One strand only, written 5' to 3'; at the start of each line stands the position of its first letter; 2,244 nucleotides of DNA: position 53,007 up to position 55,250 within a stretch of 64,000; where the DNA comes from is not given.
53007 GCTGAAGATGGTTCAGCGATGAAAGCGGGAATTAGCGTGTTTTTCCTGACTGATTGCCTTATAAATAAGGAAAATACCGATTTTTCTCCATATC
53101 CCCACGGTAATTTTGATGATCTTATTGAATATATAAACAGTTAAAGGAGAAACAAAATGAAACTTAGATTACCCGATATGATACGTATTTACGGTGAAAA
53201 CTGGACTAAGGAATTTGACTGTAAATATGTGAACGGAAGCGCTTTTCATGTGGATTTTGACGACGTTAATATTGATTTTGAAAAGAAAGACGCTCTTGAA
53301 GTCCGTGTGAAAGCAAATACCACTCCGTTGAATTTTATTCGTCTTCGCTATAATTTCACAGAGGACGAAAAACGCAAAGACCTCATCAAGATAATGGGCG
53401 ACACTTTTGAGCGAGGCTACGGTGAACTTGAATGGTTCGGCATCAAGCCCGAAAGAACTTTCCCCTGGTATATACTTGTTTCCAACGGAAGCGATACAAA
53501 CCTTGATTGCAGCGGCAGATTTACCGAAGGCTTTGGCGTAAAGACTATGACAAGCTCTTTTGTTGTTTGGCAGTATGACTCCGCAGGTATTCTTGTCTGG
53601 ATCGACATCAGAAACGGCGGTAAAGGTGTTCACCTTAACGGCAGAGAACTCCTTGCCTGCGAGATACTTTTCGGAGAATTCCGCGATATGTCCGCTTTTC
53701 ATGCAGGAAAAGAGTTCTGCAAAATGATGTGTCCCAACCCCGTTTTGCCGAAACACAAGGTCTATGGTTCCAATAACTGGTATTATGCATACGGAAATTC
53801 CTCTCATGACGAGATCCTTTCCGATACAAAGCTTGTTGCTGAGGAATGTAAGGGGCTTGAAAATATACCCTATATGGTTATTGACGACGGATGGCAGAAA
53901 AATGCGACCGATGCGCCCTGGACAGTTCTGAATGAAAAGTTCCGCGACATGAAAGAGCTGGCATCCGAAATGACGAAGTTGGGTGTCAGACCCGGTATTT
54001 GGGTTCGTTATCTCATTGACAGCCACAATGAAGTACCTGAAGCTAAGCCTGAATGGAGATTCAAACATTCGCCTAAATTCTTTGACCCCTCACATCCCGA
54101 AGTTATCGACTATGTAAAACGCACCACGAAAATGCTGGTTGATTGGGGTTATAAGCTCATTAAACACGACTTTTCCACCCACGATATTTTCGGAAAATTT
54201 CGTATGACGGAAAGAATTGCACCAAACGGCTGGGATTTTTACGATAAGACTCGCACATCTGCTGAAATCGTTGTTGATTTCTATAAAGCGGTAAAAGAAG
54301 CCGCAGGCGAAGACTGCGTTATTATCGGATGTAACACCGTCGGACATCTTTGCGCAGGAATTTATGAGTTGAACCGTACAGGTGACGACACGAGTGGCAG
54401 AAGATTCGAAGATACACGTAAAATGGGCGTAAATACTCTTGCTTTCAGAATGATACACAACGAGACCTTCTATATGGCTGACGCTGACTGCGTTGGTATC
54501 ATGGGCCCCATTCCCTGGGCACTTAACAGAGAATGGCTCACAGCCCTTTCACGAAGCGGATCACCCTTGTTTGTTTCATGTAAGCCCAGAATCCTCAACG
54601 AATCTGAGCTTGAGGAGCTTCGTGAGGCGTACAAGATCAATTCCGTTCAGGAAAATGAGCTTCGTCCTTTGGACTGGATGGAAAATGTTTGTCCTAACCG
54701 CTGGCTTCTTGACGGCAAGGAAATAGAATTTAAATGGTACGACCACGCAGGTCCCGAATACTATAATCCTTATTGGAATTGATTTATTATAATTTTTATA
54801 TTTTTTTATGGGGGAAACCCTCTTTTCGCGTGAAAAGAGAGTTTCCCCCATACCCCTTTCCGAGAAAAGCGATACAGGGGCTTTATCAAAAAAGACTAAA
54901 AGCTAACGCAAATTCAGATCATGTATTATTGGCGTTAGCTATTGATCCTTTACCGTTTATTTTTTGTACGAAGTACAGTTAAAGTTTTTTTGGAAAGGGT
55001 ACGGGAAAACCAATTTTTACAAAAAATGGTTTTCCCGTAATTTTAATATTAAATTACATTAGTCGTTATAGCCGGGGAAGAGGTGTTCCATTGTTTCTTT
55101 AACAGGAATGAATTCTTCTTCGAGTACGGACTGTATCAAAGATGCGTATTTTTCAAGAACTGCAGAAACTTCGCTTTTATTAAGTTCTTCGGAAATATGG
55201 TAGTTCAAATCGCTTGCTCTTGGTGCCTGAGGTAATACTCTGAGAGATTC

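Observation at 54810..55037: Recurring, same-polarity structured intergenic module: candidate novel 3'-UTR/sRNA-like RNA family (cleanest copy)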

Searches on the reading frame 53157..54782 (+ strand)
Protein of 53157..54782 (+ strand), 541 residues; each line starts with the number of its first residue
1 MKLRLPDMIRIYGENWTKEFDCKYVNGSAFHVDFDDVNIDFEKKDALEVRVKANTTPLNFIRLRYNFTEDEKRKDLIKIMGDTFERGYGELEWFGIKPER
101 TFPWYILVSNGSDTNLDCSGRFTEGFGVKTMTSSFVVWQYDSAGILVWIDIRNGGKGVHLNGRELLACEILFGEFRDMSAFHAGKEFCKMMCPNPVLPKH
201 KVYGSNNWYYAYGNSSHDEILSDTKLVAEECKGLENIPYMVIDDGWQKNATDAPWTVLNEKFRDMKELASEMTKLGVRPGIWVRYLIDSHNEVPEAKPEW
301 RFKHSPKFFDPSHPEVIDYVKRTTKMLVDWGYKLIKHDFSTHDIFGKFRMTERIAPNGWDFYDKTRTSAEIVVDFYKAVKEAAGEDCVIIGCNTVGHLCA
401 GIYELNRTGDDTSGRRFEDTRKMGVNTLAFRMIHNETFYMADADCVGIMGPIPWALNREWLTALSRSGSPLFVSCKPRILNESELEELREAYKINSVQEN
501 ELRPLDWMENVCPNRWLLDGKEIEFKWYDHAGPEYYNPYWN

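Call 19: search_protein_families(library=pfam, proteins=[window:53157-54782:+])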
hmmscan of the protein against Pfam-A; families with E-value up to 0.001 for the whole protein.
window:53157-54782:+ (541 aa): 0 families

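Call 48: find_homologous_proteins(query=window:53157-54782:+, max_evalue=1e-50)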
Query window:53157-54782:+ (541 aa): 7461 proteins with E <= 1e-50 among 8000 candidates; the best 120 are listed.
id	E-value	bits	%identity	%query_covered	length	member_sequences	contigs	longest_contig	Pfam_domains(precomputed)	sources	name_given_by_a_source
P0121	0.0e+0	1284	98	100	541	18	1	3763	-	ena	-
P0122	0.0e+0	1199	90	100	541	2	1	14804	-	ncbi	-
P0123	0.0e+0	1124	86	100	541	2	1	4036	-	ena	-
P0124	0.0e+0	1117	83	100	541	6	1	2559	-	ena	-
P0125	0.0e+0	1047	79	100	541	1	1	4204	-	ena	-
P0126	1.6e-290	983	74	100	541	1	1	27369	-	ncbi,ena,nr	ncbi:MAG: alpha-galactosidase [Clostridia bacterium]|nr:alpha-galactosidase [Clostridia bacterium]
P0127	1.1e-287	974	74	100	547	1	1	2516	-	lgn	-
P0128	2.8e-245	833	65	99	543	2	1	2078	PF02065.25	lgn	-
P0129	3.3e-244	830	64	99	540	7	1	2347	-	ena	-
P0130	9.7e-244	828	64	99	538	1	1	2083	-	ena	-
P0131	1.5e-243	828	64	99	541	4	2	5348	-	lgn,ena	-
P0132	1.0e-242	825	64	99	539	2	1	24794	-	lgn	-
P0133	2.3e-242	824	64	99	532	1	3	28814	-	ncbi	-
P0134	3.9e-242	823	65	99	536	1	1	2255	-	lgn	-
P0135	1.6e-241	821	64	99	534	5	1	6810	-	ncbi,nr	ncbi:MAG: hypothetical protein IJC54_02265 [Clostridia bacterium]|nr:hypothetical protein [Clostridi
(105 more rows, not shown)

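Call 49: find_encoding_contigs(protein=P0121, flank=5000, max_places=2)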
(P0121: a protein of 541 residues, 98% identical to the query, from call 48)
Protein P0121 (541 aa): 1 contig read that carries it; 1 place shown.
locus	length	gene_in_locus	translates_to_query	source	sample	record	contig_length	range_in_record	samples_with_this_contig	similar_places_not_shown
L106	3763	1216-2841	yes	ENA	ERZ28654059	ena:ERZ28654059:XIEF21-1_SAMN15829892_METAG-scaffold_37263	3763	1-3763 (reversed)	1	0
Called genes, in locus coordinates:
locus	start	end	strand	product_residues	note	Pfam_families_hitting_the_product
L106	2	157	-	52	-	?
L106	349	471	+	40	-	-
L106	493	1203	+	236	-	PF00702:Hydrolase, PF13419:HAD_2, PF13242:Hydrolase_like (weak)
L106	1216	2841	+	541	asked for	-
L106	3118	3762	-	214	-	?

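Call 50: find_encoding_contigs(protein=P0123, flank=5000, max_places=2)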
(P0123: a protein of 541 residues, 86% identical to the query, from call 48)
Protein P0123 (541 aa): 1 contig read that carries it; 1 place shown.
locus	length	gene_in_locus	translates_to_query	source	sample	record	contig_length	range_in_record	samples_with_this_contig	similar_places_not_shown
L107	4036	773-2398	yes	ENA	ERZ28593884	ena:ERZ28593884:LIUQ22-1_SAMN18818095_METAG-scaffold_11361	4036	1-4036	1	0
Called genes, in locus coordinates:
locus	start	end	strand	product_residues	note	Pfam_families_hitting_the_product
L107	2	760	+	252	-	?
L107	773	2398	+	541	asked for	-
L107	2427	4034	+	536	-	?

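Call 51: find_encoding_contigs(protein=P0125, flank=5000, max_places=2)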
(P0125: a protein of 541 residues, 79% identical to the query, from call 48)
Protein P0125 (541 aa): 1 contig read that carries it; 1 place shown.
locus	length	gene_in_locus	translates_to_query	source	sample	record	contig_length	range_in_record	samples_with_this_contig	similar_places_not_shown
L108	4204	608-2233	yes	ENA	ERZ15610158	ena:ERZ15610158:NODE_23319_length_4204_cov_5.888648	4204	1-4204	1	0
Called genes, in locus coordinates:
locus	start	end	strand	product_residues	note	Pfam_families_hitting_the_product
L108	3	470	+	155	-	?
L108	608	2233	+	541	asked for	-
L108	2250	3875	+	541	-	-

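Call 52: find_encoding_contigs(protein=P0126, flank=10000, max_places=2)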
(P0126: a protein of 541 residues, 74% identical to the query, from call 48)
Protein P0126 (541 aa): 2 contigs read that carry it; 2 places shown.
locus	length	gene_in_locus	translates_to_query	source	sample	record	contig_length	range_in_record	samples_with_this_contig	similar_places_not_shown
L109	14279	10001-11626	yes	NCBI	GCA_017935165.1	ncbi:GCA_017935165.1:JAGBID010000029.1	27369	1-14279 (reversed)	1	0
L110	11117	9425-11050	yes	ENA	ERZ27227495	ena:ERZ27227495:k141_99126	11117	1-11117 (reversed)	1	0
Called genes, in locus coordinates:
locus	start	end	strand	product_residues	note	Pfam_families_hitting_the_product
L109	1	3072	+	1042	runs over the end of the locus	PF00133:tRNA-synt_1, PF01406:tRNA-synt_1e (faint), PF09334:tRNA-synt_1g (weak), PF08264:Anticodon_1, PF19302:DUF5915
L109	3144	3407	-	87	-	PF20648:DUF6809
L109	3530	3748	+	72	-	PF12844:HTH_19, PF13560:HTH_31, PF01381:HTH_3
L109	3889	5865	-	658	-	PF02449:Glyco_hydro_42, PF08532:Glyco_hydro_42M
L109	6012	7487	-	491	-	PF00144:Beta-lactamase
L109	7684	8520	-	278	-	PF01116:F_bP_aldolase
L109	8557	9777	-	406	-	PF01381:HTH_3, PF12844:HTH_19, PF13560:HTH_31 (weak), PF00294:PfkB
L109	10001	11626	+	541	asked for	-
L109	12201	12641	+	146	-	PF00413:Peptidase_M10 (weak)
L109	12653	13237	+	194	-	-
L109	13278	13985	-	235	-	PF00899:ThiF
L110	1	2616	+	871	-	?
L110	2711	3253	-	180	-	PF01797:Y1_Tnp (faint)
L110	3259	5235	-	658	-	PF02449:Glyco_hydro_42, PF08532:Glyco_hydro_42M, PF08533:Glyco_hydro_42C (faint)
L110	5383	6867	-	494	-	PF00144:Beta-lactamase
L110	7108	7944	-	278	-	PF01116:F_bP_aldolase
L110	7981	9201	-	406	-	PF01381:HTH_3, PF12844:HTH_19, PF13560:HTH_31 (weak), PF00294:PfkB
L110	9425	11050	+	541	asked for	-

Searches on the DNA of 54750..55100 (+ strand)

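Call 11: search_rna_families(source=window, start=54750, end=55100, threshold=evalue, max_evalue=10)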
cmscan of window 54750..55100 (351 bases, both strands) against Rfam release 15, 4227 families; matches with E-value up to 10: 37.
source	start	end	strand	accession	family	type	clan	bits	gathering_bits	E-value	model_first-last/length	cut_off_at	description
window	54758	54852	+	RF03922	MIR2119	Gene; miRNA;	-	27.3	73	0.13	1-188/188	no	MIR2119 microRNA precursor family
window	54988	55048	+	RF03959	mir-303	Gene; miRNA;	-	23.7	77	0.059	1-70/70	no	mir-303 microRNA precursor family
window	54807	54852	-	RF04134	MIR7504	Gene; miRNA;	-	22.4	83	0.13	1-124/124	no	MIR7504 microRNA precursor family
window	54808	54851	+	RF04156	MIR2670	Gene; miRNA;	-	21.4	117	0.019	1-200/200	no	MIR2670 microRNA precursor family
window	54980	55087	-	RF00443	SNORA27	Gene; snRNA; snoRNA; HACA-box;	CL00032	20.2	64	0.22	1-127/127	no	Small nucleolar RNA SNORA27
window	54809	54849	+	RF04019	MIR950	Gene; miRNA;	-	19.7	95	0.29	1-92/92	no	MIR950 microRNA precursor family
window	54802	54857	+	RF00445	MIR399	Gene; miRNA;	-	19.3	57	0.072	1-117/117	no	mir-399 microRNA precursor family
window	55000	55039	-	RF03556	mir-559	Gene; miRNA;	-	19.2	95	0.39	27-65/91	no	mir-559 microRNA precursor family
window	54901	55044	+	RF04359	Plastid-GIID1-clpP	Intron;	-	18.9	140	0.33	1-179/179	no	Plastid group II-D1 clpP intron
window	54800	54869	-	RF02022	mir-1275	Gene; miRNA;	-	18.4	71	0.32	1-78/78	no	mir-1275 microRNA precursor family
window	55000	55039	-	RF04134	MIR7504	Gene; miRNA;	-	18.3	83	1.3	1-124/124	no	MIR7504 microRNA precursor family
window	54982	55063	+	RF00515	PyrR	Cis-reg;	-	17.6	54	4.6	1-115/115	no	PyrR binding site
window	54964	55056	+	RF01242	snR36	Gene; snRNA; snoRNA; HACA-box;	CL00035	17.3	43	0.53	1-180/180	no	Small nucleolar RNA snR36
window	55000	55039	+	RF01667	rox1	Cis-reg;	-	17.2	58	0.72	7-53/59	no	Drosophila rox1 ncRNA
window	54992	55046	+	RF03598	MIR6024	Gene; miRNA;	-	17.1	72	0.87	1-99/99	no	MIR6024 microRNA precursor family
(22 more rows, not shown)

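Call 31: search_dna_similar(query=window:54795-55060:+, collection=plasmids, mode=distant, max_evalue=0.01)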
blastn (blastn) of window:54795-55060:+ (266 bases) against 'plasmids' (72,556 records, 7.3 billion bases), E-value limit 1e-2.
No match.
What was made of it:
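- Tried and rejected: Plasmid collection by blastn: no match (call 31).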
